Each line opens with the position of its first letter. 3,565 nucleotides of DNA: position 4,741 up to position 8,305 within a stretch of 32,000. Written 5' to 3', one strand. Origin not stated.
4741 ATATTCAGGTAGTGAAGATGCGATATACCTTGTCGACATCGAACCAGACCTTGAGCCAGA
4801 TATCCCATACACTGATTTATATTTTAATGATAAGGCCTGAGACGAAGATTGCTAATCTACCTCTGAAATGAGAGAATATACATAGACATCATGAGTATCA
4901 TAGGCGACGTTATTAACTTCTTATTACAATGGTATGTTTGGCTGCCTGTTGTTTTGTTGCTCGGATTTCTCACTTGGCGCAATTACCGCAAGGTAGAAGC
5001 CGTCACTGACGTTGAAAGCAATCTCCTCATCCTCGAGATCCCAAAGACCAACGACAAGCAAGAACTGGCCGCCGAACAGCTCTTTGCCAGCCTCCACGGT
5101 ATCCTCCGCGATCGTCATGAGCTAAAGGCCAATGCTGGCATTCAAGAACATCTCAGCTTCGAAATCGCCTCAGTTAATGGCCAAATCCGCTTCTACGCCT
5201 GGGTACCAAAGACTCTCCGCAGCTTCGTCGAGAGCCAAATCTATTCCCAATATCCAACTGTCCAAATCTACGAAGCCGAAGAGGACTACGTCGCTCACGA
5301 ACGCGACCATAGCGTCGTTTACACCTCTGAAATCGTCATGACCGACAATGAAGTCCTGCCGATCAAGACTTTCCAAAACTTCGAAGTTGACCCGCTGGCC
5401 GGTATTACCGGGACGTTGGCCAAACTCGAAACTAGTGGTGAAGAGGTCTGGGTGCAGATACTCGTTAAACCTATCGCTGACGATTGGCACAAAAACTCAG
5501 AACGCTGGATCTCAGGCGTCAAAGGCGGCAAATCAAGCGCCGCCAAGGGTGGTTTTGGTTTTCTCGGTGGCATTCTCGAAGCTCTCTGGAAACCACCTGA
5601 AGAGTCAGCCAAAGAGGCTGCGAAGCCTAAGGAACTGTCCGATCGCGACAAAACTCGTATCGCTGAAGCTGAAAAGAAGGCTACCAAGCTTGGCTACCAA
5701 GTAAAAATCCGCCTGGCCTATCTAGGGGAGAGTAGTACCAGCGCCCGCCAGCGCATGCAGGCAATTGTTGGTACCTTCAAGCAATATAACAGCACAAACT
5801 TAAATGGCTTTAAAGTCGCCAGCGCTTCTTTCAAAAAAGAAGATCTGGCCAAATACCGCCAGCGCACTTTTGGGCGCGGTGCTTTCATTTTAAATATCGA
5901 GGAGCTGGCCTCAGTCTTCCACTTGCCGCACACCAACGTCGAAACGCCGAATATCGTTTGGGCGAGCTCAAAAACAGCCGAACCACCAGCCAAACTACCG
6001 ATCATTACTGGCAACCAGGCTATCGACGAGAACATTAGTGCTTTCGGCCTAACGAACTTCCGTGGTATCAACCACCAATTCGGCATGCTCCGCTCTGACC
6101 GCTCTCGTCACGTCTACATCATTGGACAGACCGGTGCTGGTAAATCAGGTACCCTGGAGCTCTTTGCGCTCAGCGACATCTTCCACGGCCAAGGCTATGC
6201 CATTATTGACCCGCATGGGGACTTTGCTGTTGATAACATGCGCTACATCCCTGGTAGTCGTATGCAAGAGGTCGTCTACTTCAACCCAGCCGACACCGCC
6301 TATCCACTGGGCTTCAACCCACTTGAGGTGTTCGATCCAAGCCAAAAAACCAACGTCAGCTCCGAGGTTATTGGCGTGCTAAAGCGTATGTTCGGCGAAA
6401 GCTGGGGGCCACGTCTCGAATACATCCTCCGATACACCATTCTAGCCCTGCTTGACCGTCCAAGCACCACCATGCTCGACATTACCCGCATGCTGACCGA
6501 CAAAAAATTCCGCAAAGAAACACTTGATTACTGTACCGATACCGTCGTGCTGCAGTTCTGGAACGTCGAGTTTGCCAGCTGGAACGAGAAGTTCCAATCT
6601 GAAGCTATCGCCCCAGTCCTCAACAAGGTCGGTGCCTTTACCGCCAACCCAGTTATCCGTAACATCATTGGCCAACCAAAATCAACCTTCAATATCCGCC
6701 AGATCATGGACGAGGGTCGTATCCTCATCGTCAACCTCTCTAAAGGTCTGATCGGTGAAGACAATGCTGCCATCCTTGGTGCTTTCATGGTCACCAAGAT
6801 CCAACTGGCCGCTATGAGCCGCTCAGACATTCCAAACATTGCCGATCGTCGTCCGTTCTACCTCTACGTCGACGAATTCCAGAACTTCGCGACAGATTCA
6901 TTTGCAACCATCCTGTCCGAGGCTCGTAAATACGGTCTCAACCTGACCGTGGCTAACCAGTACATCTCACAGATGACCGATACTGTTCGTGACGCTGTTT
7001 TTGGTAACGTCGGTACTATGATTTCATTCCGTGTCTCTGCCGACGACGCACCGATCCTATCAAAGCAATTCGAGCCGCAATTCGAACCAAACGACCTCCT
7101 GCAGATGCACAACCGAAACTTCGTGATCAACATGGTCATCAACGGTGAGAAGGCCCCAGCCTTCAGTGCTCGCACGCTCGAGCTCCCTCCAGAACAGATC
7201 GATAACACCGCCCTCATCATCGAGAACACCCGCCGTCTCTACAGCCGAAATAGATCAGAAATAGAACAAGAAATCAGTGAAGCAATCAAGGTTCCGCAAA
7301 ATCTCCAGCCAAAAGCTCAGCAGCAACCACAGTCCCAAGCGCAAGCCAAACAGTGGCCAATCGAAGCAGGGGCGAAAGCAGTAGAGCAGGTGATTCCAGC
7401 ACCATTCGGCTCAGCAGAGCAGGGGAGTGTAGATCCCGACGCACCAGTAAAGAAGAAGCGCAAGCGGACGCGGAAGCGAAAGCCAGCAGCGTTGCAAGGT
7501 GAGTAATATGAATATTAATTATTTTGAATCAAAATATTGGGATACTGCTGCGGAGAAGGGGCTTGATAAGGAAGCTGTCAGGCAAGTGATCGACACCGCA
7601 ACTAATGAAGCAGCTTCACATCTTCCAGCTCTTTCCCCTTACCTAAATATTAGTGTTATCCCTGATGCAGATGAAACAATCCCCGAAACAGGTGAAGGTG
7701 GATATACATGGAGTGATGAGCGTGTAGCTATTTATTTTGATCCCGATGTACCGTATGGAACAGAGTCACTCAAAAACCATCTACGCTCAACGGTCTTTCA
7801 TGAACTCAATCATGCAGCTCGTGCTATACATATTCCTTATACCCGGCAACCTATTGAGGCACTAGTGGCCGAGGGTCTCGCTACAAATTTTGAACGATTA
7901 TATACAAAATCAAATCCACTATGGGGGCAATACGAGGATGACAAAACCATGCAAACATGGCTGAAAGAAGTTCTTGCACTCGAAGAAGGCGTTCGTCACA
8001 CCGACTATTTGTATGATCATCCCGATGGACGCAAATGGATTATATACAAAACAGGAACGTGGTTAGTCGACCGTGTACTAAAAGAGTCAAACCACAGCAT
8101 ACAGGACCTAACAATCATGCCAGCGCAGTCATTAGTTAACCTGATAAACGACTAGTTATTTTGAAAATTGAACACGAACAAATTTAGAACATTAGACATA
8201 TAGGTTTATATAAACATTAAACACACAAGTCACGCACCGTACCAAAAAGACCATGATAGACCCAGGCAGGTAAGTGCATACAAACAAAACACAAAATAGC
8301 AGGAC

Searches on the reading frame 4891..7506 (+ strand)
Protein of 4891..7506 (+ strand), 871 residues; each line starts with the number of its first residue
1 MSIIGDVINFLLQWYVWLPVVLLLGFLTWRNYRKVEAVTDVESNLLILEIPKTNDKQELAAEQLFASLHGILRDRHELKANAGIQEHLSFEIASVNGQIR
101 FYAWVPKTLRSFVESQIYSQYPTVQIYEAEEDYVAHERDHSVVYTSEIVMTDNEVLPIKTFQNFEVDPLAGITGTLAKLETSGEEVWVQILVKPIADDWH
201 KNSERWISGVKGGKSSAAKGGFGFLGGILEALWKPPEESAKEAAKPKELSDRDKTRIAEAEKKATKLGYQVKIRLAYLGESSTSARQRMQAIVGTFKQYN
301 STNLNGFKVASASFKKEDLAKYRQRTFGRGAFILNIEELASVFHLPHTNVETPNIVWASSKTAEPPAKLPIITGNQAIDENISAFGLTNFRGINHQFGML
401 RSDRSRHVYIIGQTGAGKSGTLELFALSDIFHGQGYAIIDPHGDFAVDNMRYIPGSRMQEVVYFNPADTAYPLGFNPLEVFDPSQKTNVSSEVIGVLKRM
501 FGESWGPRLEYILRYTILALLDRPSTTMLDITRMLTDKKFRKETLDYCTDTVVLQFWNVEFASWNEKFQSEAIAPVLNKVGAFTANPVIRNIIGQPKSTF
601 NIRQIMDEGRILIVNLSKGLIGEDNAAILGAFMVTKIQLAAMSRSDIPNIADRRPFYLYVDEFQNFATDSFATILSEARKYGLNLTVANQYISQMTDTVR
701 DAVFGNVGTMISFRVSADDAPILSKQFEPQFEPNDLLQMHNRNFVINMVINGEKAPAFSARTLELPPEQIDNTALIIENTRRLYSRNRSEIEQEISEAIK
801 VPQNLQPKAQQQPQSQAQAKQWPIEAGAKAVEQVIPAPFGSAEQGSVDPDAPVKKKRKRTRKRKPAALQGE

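Call 75: search_protein_families(library=pfam, proteins=[window:4891-7506:+], max_evalue=0.001)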
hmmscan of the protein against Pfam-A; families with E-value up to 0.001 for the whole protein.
window:4891-7506:+ (871 aa): 5 families
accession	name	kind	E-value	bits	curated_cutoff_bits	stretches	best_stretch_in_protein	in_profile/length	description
PF10412.15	TrwB_AAD_bind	-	6e-09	35.7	20.5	1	404-716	14-311/387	Type IV secretion-system coupling protein DNA-binding domain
PF02534.20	T4SS-DNA_transf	-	5.8e-07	29.2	20.1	1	576-725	229-380/468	Type IV secretory system Conjugative DNA transfer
PF01935.23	DUF87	-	1.2e-06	29.2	23.2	1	405-618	23-203/220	Helicase HerA, central domain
PF12696.13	TraG-D_C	-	4.4e-06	27.1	22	1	655-719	1-71/126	TraM recognition site of TraD and TraG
PF12846.13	AAA_10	-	0.00067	19.2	27.5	0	404-539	20-155/362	AAA-like domain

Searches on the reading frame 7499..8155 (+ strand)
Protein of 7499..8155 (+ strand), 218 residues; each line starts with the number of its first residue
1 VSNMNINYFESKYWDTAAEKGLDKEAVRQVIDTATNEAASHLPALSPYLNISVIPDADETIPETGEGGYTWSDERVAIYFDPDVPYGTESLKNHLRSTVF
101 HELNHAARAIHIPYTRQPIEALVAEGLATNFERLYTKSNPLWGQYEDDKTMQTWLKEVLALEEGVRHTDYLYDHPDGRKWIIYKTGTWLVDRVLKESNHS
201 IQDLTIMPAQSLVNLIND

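Call 75: search_protein_families(library=pfam, proteins=[window:7499-8155:+], max_evalue=0.001)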
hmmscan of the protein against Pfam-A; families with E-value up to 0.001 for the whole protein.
window:7499-8155:+ (218 aa): 1 family
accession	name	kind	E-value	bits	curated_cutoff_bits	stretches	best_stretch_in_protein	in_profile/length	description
PF10026.15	DUF2268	-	8.9e-17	61.7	23.6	1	52-213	26-194/195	Predicted Zn-dependent protease (DUF2268)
